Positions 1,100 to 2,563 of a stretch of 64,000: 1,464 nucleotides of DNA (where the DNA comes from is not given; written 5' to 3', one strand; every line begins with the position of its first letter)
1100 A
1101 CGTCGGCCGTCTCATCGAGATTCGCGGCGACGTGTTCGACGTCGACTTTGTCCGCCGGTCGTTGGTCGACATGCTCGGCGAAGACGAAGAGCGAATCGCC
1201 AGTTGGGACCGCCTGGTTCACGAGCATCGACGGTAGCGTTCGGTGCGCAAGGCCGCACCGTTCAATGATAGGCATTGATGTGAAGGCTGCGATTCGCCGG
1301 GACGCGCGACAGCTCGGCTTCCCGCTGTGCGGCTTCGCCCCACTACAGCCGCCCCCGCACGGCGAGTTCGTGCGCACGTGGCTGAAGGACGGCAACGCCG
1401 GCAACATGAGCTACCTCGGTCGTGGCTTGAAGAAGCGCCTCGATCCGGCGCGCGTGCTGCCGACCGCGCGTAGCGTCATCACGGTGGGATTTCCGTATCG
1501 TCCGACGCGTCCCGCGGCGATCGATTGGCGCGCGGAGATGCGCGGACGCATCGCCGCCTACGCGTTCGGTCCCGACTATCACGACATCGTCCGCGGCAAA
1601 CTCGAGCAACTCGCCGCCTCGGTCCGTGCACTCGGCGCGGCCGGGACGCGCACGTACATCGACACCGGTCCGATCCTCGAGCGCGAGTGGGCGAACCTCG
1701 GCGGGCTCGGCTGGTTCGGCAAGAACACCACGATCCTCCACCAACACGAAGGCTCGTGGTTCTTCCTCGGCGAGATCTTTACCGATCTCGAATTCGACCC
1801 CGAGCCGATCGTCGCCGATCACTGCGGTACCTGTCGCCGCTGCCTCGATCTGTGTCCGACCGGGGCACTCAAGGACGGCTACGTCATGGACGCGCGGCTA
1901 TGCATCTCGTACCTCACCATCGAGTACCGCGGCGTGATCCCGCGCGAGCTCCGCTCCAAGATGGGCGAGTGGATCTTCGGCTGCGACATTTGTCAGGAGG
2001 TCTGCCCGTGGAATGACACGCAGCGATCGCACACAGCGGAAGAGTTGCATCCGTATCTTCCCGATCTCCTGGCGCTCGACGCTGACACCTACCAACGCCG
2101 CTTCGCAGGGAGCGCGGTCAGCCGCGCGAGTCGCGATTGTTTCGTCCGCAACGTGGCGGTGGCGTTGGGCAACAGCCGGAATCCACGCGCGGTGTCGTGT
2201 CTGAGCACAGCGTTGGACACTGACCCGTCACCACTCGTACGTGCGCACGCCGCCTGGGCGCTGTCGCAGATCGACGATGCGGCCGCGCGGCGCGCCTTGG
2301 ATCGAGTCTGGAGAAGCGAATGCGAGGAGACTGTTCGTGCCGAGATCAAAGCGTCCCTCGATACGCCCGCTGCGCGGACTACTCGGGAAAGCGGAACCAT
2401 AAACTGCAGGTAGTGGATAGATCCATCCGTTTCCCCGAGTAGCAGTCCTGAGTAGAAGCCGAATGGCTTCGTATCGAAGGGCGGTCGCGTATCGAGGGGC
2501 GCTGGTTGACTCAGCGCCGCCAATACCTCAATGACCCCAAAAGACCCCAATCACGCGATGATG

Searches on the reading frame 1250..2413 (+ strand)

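Call 7: search_protein_families(library=pfam, proteins=[window:1250-2413:+], max_evalue=0.01)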
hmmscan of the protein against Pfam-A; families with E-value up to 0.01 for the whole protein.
window:1250-2413:+ (387 aa): 15 families
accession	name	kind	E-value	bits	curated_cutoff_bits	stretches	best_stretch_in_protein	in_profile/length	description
PF13484.11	Fer4_16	-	7.5e-25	87.9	30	1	191-255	1-66/66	4Fe-4S double cluster binding domain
PF08331.15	QueG_DUF1730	-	3.2e-18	65.8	25.1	1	63-139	1-77/77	Epoxyqueuosine reductase QueG, DUF1730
PF13646.12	HEAT_2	-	3.2e-11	43.8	27.7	1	300-370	18-87/88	HEAT repeats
PF00037.32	Fer4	-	2.9e-05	24.1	21.1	1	187-208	3-24/24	4Fe-4S binding domain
PF13237.11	Fer4_10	-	6.3e-05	23.3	25.5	0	189-206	6-25/53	4Fe-4S dicluster domain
PF14697.11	Fer4_21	-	8.9e-05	23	35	0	186-206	35-56/59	4Fe-4S dicluster domain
PF13187.11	Fer4_9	-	0.00011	22.5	27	0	190-206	35-51/52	4Fe-4S dicluster domain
PF25160.1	LdpA_Fe-S-bd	-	0.00032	20.8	27.6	0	187-207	23-43/49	LdpA Fe-S cluster-binding domain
PF13183.11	Fer4_8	-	0.00037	21.4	27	0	188-205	50-67/68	4Fe-4S dicluster domain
PF13513.12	HEAT_EZ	-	0.00092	20.1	27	1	312-341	27-55/55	HEAT-like repeat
PF03130.22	HEAT_PBS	-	0.0011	19.7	20.9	0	330-350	1-21/27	PBS lyase HEAT-like repeat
PF12838.12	Fer4_7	-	0.0023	18.8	27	0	187-206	33-52/52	4Fe-4S dicluster domain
PF02985.28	HEAT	-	0.0028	18.2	23.5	0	316-341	3-27/31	HEAT repeat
PF12798.12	Fer4_3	-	0.0033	18.6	27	0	192-206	1-15/15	4Fe-4S binding domain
PF12797.12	Fer4_2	-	0.0069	16.7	24.5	0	187-204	5-22/22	4Fe-4S binding domain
